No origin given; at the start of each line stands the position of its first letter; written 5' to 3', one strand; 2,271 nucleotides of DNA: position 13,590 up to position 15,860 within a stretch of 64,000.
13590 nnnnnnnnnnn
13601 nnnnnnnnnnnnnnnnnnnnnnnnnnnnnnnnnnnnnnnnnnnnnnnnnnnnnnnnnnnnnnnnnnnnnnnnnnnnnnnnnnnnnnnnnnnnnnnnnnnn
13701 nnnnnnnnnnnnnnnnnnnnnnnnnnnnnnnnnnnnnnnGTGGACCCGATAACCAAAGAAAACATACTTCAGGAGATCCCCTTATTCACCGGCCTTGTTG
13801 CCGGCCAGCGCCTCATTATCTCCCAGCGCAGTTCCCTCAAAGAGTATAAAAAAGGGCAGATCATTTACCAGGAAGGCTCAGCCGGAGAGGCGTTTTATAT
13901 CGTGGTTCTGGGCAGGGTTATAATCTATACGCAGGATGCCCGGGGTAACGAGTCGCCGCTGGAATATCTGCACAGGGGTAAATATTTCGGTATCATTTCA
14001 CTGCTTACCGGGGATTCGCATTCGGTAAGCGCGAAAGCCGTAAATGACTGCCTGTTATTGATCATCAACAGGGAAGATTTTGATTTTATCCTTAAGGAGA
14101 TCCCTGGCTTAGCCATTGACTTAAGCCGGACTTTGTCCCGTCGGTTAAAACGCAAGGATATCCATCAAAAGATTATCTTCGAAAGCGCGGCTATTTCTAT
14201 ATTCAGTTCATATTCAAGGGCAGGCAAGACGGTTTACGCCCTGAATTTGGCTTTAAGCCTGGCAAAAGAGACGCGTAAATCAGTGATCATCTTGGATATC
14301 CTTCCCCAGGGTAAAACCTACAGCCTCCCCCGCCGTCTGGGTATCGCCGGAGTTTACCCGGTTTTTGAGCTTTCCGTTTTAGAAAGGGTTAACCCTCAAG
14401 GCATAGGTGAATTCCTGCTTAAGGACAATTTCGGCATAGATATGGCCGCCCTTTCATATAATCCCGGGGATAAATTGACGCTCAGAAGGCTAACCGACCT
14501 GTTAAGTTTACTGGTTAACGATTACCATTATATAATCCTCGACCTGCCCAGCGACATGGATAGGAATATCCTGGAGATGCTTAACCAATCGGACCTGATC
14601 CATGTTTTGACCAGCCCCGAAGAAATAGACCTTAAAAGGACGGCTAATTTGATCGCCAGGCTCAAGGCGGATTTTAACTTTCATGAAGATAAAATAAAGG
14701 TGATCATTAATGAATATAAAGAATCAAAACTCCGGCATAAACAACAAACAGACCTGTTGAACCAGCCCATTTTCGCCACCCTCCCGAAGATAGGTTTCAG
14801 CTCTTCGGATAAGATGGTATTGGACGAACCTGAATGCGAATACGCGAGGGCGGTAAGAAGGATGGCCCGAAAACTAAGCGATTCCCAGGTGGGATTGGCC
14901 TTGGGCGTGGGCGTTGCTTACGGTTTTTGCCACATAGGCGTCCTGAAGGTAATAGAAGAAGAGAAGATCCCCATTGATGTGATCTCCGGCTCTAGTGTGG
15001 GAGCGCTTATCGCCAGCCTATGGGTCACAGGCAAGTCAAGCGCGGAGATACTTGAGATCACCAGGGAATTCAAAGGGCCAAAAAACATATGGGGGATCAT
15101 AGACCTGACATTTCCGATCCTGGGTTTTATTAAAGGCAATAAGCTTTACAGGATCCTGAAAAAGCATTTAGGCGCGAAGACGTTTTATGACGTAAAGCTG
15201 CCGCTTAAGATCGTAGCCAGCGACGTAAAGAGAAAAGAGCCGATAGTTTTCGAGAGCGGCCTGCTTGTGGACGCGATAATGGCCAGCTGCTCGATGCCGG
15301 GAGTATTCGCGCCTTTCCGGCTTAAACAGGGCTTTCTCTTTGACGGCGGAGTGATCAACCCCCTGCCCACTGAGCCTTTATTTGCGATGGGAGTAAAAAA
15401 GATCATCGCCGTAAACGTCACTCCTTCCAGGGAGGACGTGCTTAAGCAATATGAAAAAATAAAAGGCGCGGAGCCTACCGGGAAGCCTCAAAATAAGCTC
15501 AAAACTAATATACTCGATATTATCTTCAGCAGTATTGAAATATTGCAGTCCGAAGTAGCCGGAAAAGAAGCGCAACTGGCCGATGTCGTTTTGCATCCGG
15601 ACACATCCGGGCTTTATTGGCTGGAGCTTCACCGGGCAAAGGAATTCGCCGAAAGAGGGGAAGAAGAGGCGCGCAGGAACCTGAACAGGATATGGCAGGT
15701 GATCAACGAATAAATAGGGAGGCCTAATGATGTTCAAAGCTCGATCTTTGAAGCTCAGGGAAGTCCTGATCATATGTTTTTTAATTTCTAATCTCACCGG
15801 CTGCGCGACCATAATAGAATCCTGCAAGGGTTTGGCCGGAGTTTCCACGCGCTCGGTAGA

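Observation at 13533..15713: c-di-GMP riboswitch gating a cyclic-nucleotide-binding / ParA-like / patatin phospholipase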

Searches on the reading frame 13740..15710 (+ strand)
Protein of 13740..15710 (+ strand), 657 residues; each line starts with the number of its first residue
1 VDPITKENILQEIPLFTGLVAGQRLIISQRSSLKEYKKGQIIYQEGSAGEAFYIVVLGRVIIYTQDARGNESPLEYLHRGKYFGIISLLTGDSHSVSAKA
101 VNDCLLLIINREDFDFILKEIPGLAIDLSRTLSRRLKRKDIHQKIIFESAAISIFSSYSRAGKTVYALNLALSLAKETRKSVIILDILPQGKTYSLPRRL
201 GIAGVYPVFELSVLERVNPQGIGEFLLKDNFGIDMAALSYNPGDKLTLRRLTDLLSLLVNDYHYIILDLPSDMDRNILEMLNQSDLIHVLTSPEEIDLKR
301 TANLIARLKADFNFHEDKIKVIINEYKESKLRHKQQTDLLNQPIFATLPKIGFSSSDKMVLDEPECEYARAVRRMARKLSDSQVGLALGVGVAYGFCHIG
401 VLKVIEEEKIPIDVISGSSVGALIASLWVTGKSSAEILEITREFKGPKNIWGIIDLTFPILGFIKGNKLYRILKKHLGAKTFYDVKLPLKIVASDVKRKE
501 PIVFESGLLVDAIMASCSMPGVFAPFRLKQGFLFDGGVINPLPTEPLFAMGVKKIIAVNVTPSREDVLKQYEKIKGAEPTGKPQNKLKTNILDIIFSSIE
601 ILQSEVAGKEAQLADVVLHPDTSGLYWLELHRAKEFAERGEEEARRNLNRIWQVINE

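Call 4: search_protein_families(library=pfam, proteins=[window:13740-15710:+], max_evalue=0.1)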
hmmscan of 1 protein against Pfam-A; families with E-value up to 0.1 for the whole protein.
window:13740-15710:+ (657 aa): 4 families
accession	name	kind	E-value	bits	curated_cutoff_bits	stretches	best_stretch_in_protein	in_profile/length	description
PF01734.28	Patatin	-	2.2e-28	100.2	27.7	1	386-547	1-190/191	Patatin-like phospholipase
PF00027.35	cNMP_binding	-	5.7e-21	74.7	27.5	1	34-119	2-87/89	Cyclic nucleotide-binding domain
PF01656.29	CbiA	-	3.7e-08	33.8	25.4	1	152-350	1-111/125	CobQ/CobB/MinD/ParA nucleotide binding domain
PF13614.12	AAA_31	-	2.7e-05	24.6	27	0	154-193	6-44/177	AAA domain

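Call 5: search_protein_families(library=ncbifam, proteins=[window:13740-15710:+], max_evalue=0.1)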
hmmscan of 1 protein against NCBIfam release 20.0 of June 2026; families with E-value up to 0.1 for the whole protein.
window:13740-15710:+ (657 aa): 21 families
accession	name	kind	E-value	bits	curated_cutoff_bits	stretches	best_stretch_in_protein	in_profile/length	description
NF007623.0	PRK10279.1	equivalog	2.3e-30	105.8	272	1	382-561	4-181/301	patatin-like phospholipase RssA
NF041163.2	encap_f2b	equivalog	1.4e-11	44.2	400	1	10-142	73-207/450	family 2B encapsulin nanocompartment shell protein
NF008732.0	PRK11753.1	equivalog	6.3e-11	42.1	266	1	29-139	21-132/214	cAMP-activated global transcriptional regulator CRP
NF043045.1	T4SS_VpdC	equivalog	7.6e-10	37.5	1000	1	394-446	316-368/880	Dot/Icm T4SS effector VpdC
TIGR01969.1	minD_arch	subfamily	3.3e-08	33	201.75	1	152-381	3-232/251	cell division ATPase MinD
NF007707.0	PRK10402.1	subfamily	1.2e-07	31.6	180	1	27-119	27-119/226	transcriptional regulator YeiL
NF041546.1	ParA_partition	equivalog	1.5e-07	31.1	180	1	254-330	69-146/203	ParA family partition ATPase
NF053870.1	DS2_1_antiphage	equivalog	3.8e-07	29.7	400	1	386-507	3-121/299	anti-phage phospholipase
TIGR01968.1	minD_bact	equivalog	1.5e-06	27.7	212.9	1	152-339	4-186/261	septum site-determining protein MinD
TIGR03018.1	pepcterm_TyrKin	hypoth_equivalog_domain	2.1e-06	27.2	230.65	1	132-187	18-73/207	XrtA-associated tyrosine autokinase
NF010499.0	PRK13918.1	equivalog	3.3e-06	26.8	274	1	35-137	16-114/205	CRP/FNR family transcriptional regulator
TIGR03896.1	cyc_nuc_ocin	subfamily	4.2e-05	23.1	161.05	1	35-136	12-266/317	bacteriocin-type transport-associated protein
NF050806.1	TransRegFixKCaul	equivalog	0.00012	21.4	300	1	26-144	18-133/215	transcriptional regulator FixK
TIGR01007.1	eps_fam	subfamily_domain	0.00057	19.5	108.05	1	151-270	19-136/204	polysaccharide biosynthesis tyrosine autokinase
NF006901.0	PRK09392.1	equivalog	0.0011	18.4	211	1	9-136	8-134/236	transcriptional activator FtrB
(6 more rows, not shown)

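Call 17: find_homologous_proteins(query=window:13740-15710:+, max_evalue=1e-10)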
Query window:13740-15710:+ (657 aa): 787 proteins with E <= 1e-10 among 8000 candidates; the best 120 are listed.
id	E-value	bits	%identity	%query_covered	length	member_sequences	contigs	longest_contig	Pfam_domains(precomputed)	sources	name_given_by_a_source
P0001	0.0e+0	1447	100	100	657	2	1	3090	PF01656.30,PF00027.36,PF01734.28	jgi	-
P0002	0.0e+0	1118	77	100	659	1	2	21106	PF01656.30,PF00027.36,PF01734.28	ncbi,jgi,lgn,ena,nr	ncbi:MAG: hypothetical protein COX40_00230 [Candidatus Omnitrophica bacterium CG23_combo_of_CG06-09_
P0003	0.0e+0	1115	77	100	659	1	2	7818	PF01656.30,PF00027.36,PF01734.28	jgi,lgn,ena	-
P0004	0.0e+0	1115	76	100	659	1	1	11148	PF01656.30,PF00027.36,PF01734.28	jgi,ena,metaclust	metaclust:\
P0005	0.0e+0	1114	76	100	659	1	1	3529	PF01656.30,PF00027.36,PF01734.28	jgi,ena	-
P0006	0.0e+0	1114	76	100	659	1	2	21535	PF01656.30,PF00027.36,PF01734.28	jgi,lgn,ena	-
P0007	0.0e+0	1108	76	100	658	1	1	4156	PF01656.30,PF00027.36,PF01734.28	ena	-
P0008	0.0e+0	1106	75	100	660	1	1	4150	PF01656.30,PF00027.36,PF01734.28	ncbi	-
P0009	0.0e+0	1103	76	100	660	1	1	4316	PF01656.30,PF00027.36,PF01734.28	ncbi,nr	ncbi:MAG: patatin-like phospholipase family protein [Candidatus Omnitrophota bacterium]|nr:patatin-l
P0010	0.0e+0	1101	76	100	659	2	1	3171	PF01656.30,PF00027.36,PF01734.28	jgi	jgi:NTE family protein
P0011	0.0e+0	1100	75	100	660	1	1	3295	PF01656.30,PF00027.36,PF01734.28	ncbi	-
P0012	0.0e+0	1099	76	100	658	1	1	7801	PF01656.30,PF00027.36,PF01734.28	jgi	-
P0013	0.0e+0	1099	75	100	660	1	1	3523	PF01656.30,PF00027.36,PF01734.28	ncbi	-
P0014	0.0e+0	1099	75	100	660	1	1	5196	PF01656.30,PF00027.36,PF01734.28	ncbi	-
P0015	0.0e+0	1097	75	100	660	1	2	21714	PF00027.36,PF01734.28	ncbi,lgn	-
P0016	0.0e+0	1097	75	100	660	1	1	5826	PF00027.36,PF01734.28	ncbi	-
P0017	0.0e+0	1097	75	100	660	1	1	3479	PF01656.30,PF00027.36,PF01734.28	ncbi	-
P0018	0.0e+0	1093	76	100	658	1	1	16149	PF01656.30,PF00027.36,PF01734.28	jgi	-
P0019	0.0e+0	1093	74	100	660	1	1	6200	PF01656.30,PF00027.36,PF01734.28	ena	-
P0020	0.0e+0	1090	74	100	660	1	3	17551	PF01656.30,PF00027.36,PF01734.28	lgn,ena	-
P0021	0.0e+0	1089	74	100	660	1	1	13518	PF01656.30,PF00027.36,PF01734.28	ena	-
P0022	0.0e+0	1089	74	100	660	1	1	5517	PF01656.30,PF00027.36,PF01734.28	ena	-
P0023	0.0e+0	1088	74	100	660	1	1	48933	PF01656.30,PF00027.36,PF01734.28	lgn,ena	-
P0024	0.0e+0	1086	74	100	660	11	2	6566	PF01656.30,PF00027.36,PF01734.28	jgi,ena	-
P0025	0.0e+0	1083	74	100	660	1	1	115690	PF01656.30,PF00027.36,PF01734.28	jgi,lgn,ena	-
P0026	0.0e+0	1083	75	100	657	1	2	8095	PF01656.30,PF00027.36,PF01734.28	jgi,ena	-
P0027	0.0e+0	1081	74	100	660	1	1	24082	PF01656.30,PF00027.36,PF01734.28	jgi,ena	-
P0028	0.0e+0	1080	74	100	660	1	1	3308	PF01656.30,PF00027.36,PF01734.28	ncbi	-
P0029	0.0e+0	1079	74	100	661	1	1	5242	PF01656.30,PF00027.36,PF01734.28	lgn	-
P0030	0.0e+0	1075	73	100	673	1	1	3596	PF01656.30,PF00027.36,PF01734.28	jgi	-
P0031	0.0e+0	1074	73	100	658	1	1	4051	PF01656.30,PF00027.36,PF01734.28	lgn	-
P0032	0.0e+0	1069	74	98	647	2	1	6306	PF01656.30,PF00027.36,PF01734.28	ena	-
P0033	0.0e+0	1067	75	98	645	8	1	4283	PF01656.30,PF00027.36,PF01734.28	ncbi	-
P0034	0.0e+0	1061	73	100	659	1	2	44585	PF01656.30,PF00027.36,PF01734.28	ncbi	-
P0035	0.0e+0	1061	72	100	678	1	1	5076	PF01656.30,PF00027.36,PF01734.28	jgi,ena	-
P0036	0.0e+0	1061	75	99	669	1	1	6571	PF01656.30,PF00027.36,PF01734.28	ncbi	ncbi:MAG: patatin-like phospholipase family protein [Candidatus Omnitrophota bacterium]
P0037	0.0e+0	1042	72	100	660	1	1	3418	PF01656.30,PF00027.36,PF01734.28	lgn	-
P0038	0.0e+0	1042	72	99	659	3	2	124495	PF00027.36,PF01734.28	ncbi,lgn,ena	ncbi:MAG: patatin-like phospholipase family protein [Candidatus Omnitrophota bacterium]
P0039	1.1e-297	1007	69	100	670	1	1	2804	PF01656.30,PF00027.36,PF01734.28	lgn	-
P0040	2.5e-297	1006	76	91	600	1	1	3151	PF01656.30,PF00027.36,PF01734.28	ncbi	ncbi:MAG: patatin-like phospholipase family protein, partial [Candidatus Omnitrophota bacterium]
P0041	5.7e-297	1004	69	100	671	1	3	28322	PF01656.30,PF00027.36,PF01734.28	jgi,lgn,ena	jgi:NTE family protein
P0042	1.1e-296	1003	70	100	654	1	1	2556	PF01656.30,PF00027.36,PF01734.28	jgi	-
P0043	1.4e-295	1000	68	100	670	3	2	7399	PF01656.30,PF00027.36,PF01734.28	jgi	jgi:NTE family protein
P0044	1.7e-295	999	70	100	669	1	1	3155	PF01656.30,PF00027.36,PF01734.28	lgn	-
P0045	2.2e-295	999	66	100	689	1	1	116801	PF01656.30,PF00027.36,PF01734.28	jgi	-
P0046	2.7e-295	999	68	100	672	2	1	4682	PF00027.36,PF01734.28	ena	-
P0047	2.9e-294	995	68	100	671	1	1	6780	PF01656.30,PF00027.36,PF01734.28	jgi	jgi:NTE family protein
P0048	7.9e-294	994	67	100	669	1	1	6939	PF00027.36,PF01734.28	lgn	-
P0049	8.0e-294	994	68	100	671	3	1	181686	PF01656.30,PF00027.36,PF01734.28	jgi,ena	-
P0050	2.0e-292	989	68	100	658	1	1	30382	PF01656.30,PF00027.36,PF01734.28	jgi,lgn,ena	-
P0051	2.4e-292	989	67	100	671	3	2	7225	PF00027.36,PF01734.28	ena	-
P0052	3.4e-292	989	67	100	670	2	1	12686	PF00027.36,PF01734.28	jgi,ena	-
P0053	4.9e-292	988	67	100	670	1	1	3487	PF13614.13,PF00027.36,PF01734.28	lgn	-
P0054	7.0e-292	988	68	100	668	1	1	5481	PF13614.13,PF00027.36,PF01734.28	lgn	-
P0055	7.3e-292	987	68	99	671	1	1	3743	PF00027.36,PF01734.28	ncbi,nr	ncbi:MAG: patatin-like phospholipase family protein [Candidatus Omnitrophica bacterium]|nr:patatin-l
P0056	1.9e-291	986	67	100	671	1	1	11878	PF00027.36,PF01734.28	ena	-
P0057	4.0e-291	985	68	100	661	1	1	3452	PF13614.13,PF00027.36,PF01734.28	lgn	-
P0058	7.1e-291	984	68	100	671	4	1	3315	PF00027.36,PF01734.28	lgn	-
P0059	8.9e-291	984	67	100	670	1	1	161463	PF00027.36,PF01734.28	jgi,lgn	jgi:NTE family protein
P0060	2.0e-290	983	69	100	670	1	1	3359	PF13614.13,PF00027.36,PF01734.28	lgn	-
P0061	2.1e-290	983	68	100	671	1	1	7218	PF01656.30,PF00027.36,PF01734.28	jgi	-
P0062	2.4e-290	982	67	100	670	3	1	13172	PF00027.36,PF01734.28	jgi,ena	-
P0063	5.3e-290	981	68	100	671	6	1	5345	PF01656.30,PF00027.36,PF01734.28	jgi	jgi:NTE family protein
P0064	5.8e-290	981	67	100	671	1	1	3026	PF00027.36,PF01734.28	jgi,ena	-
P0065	7.5e-290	981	68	100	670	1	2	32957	PF01656.30,PF00027.36,PF01734.28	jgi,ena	-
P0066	1.5e-289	980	67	100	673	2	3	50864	PF00027.36,PF01734.28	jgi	jgi:NTE family protein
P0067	1.9e-289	979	67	100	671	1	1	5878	PF01656.30,PF13614.13,PF00027.36,PF01734.28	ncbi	-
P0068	1.2e-288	977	66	100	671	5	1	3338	PF00027.36,PF01734.28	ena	-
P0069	1.3e-288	977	66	100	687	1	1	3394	PF00027.36,PF01734.28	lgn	-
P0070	1.6e-288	976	67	100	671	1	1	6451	PF01656.30,PF00027.36,PF01734.28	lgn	-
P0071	1.7e-288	976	67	100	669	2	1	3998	PF00027.36,PF01734.28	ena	-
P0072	1.8e-288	976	67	100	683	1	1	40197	PF01656.30,PF00027.36,PF01734.28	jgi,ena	-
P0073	1.9e-288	976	66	100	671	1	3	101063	PF00027.36,PF01734.28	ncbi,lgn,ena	-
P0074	1.9e-288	976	68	100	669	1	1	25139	PF00027.36,PF01734.28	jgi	jgi:NTE family protein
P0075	5.3e-288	975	67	100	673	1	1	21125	PF00027.36,PF01734.28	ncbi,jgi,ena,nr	ncbi:MAG: patatin-like phospholipase family protein [Candidatus Omnitrophica bacterium]|nr:patatin-l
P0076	6.7e-288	974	66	100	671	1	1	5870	PF01656.30,PF13614.13,PF00027.36,PF01734.28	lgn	-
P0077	8.1e-288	974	66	100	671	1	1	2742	PF00027.36,PF01734.28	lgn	-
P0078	9.9e-288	974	67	100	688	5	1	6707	PF13614.13,PF00027.36,PF01734.28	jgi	jgi:NTE family protein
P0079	1.4e-287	973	65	99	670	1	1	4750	PF01656.30,PF00027.36,PF01734.28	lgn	-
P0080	2.1e-287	973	68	100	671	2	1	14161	PF00027.36,PF01734.28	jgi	jgi:NTE family protein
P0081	2.4e-287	973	67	100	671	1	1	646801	PF01656.30,PF00027.36,PF01734.28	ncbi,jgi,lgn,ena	ncbi:MAG: patatin-like phospholipase family protein [Candidatus Omnitrophota bacterium]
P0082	2.5e-287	972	67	100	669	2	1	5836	PF00027.36,PF01734.28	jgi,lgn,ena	-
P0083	3.2e-287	972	67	100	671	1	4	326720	PF01656.30,PF00027.36,PF01734.28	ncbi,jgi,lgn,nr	ncbi:MAG: cyclic nucleotide-binding domain-containing protein [Candidatus Omnitrophica bacterium]|nr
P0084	4.7e-287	972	67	100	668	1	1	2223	PF13614.13,PF00027.36,PF01734.28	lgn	-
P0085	1.9e-286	970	68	100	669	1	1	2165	PF01656.30,PF00027.36,PF01734.28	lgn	-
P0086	2.1e-286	969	68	100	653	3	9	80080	PF00027.36,PF01734.28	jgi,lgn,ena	jgi:NTE family protein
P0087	2.5e-286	969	66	100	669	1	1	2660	PF01656.30,PF00027.36,PF01734.28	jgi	-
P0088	3.6e-286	969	66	100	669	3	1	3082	PF00027.36,PF01734.28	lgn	-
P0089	5.3e-286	968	66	100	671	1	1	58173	PF00027.36,PF01734.28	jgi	jgi:NTE family protein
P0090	6.1e-286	968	66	100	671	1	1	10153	PF13614.13,PF00027.36,PF01734.28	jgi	jgi:NTE family protein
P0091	7.3e-286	968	66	100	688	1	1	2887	PF00027.36,PF01734.28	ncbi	-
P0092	7.7e-286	968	67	100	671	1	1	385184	PF00027.36,PF01734.28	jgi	-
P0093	1.0e-285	967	67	100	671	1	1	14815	PF00027.36,PF01734.28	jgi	jgi:NTE family protein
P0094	1.1e-285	967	67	100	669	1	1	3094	PF00027.36,PF01734.28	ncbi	-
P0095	1.1e-285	967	68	100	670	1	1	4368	PF00027.36,PF01734.28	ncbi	-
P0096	1.5e-285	967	65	100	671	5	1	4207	PF00027.36,PF01734.28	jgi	jgi:NTE family protein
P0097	1.8e-285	966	66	100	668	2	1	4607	PF00027.36,PF01734.28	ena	-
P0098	3.7e-285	965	65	100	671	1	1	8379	PF01656.30,PF00027.36,PF01734.28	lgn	-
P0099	4.3e-285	965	67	100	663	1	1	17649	PF00027.36,PF01734.28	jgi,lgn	jgi:NTE family protein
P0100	5.0e-285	965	67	100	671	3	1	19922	PF00027.36,PF01734.28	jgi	jgi:NTE family protein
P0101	7.3e-285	964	66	100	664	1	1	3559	PF10609.16,PF00027.36,PF01734.28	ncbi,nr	ncbi:MAG: patatin-like phospholipase family protein [Candidatus Omnitrophica bacterium]|nr:patatin-l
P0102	1.6e-284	963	66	100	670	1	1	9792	PF00027.36,PF01734.28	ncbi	ncbi:MAG: patatin-like phospholipase family protein [Candidatus Omnitrophota bacterium]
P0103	1.6e-284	963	65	100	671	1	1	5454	PF00027.36,PF01734.28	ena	-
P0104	2.3e-284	963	66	100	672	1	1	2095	PF01656.30,PF13614.13,PF00027.36,PF01734.28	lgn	-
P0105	2.7e-284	962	66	100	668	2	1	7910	PF01656.30,PF13614.13,PF00027.36,PF01734.28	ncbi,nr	ncbi:MAG: patatin-like phospholipase family protein [Candidatus Omnitrophica bacterium]|nr:patatin-l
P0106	2.9e-284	962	66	100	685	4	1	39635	PF01656.30,PF00027.36,PF01734.28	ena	-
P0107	3.8e-284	962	67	100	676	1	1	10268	PF00027.36,PF01734.28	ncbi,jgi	jgi:NTE family protein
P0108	5.2e-284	962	66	100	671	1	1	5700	PF01656.30,PF00027.36,PF01734.28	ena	-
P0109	5.3e-284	961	67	100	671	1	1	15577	PF01656.30,PF00027.36,PF01734.28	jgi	-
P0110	9.9e-284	961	66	100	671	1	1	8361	PF00027.36,PF01734.28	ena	-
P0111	1.0e-283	961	67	100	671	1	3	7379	PF01656.30,PF00027.36,PF01734.28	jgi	jgi:NTE family protein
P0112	1.7e-283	960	65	100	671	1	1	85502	PF01656.30,PF00027.36,PF01734.28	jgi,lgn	jgi:NTE family protein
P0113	1.9e-283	960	65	100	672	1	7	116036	PF00027.36,PF01734.28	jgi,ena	jgi:NTE family protein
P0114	2.0e-283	960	65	100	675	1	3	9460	PF01656.30,PF00027.36,PF01734.28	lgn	-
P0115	2.1e-283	960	66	100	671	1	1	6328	PF13614.13,PF00027.36,PF01734.28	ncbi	-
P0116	2.2e-283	959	65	100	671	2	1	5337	PF01656.30,PF13614.13,PF00027.36,PF01734.28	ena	-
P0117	3.5e-283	959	67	100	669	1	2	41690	PF13614.13,PF00027.36,PF01734.28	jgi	jgi:NTE family protein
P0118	4.4e-283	958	65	100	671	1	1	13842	PF01656.30,PF00027.36,PF01734.28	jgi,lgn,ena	-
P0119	4.6e-283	958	66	100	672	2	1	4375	PF00027.36,PF01734.28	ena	-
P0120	5.3e-283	958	67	100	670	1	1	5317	PF00027.36,PF01734.28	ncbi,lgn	-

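Call 18: find_related_loci(query=window:13740-15710:+, collection=genome_contigs, flank=3000)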
Query window:13740-15710:+ (657 aa) in genome_contigs; peptide patterns used: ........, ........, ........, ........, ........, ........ (x = any residue, [..] = any of these).
89 stretches matched a pattern; 11 encode a relative of the query (tblastn E <= 1e-3); 10 distinct loci.
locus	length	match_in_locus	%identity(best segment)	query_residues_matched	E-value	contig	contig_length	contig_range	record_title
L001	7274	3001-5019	73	1-657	0e+0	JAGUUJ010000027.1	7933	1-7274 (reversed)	MAG: Candidatus Omnitrophota bacterium isolate DeMMO5_9 c_000000007266, whole genome shotgun sequence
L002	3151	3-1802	76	62-657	0e+0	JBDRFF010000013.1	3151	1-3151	MAG: Candidatus Omnitrophota bacterium isolate MEGAHIT-group-1.354 k141_11582385, whole genome shotgun sequence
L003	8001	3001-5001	63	1-657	0e+0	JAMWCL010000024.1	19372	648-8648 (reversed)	MAG: Candidatus Omnitrophota bacterium isolate QZM4_1.bins.77.Tibet NODE_7570_length_19372_cov_3.852741, whole genome sh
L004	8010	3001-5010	63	1-657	0e+0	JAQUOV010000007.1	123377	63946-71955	MAG: Candidatus Omnitrophota bacterium isolate STD1_209 NODE_298_length_123377_cov_10.106418_Sandtown_D1, whole genome s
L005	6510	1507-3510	62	1-657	0e+0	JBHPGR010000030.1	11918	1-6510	Candidatus Omnitrophota bacterium isolate SAG AM-311-N03 NODE_30_length_11918_cov_30.948748, whole genome shotgun sequen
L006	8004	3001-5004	61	1-657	0e+0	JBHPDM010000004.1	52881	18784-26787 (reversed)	Candidatus Omnitrophota bacterium isolate SAG AM-311-A19 NODE_4_length_52881_cov_32.996309, whole genome shotgun sequenc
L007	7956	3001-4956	72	9-657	0e+0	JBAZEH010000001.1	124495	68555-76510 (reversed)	MAG: Candidatus Omnitrophota bacterium isolate SO_2017_LW3_121 NODE_240_length_124495_cov_2.185538_LW162_2017, whole gen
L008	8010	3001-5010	63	1-657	0e+0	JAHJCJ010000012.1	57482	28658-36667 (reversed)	MAG: Candidatus Omnitrophota bacterium isolate Modern_marine.mb.300 Modern_marine.mb.300_k141_200855, whole genome shotg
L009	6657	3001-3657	24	140-355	4e-6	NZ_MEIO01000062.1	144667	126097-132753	Snodgrassella alvi strain WF3-3 1196083.65_ctg7180000001940, whole genome shotgun sequence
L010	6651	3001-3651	24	142-355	1e-4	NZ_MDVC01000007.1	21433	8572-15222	Snodgrassella alvi strain App4-8 1196083.49_ctg0749, whole genome shotgun sequence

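Call 31: find_related_loci(query=window:13740-15710:+, collection=metagenome_contigs, flank=3000)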
Query window:13740-15710:+ (657 aa) in metagenome_contigs; peptide patterns used: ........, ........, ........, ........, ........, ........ (x = any residue, [..] = any of these).
130 stretches matched a pattern; 26 encode a relative of the query (tblastn E <= 1e-3); 26 distinct loci.
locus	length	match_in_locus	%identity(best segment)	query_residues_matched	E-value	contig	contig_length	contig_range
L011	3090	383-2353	100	1-657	0e+0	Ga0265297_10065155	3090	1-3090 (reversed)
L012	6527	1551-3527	77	1-657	0e+0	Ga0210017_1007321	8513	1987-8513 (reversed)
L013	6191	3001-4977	76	1-657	0e+0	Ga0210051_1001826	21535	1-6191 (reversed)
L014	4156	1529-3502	76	1-657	0e+0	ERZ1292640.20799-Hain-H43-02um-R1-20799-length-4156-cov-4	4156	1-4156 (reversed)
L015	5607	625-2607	74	1-657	0e+0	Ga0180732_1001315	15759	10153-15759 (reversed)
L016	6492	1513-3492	74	1-657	0e+0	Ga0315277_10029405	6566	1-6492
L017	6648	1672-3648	74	1-656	0e+0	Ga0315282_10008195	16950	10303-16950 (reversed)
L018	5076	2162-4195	72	1-657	0e+0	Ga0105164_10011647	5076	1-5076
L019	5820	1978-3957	73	1-657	0e+0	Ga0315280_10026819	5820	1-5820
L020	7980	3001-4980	74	1-657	0e+0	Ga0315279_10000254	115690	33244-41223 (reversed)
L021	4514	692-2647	72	9-657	0e+0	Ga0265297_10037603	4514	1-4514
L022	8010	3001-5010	67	1-657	0e+0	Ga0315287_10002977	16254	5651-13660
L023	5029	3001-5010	67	1-657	0e+0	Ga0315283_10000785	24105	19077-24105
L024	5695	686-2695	67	1-657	0e+0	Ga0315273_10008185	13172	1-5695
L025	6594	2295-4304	67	1-657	0e+0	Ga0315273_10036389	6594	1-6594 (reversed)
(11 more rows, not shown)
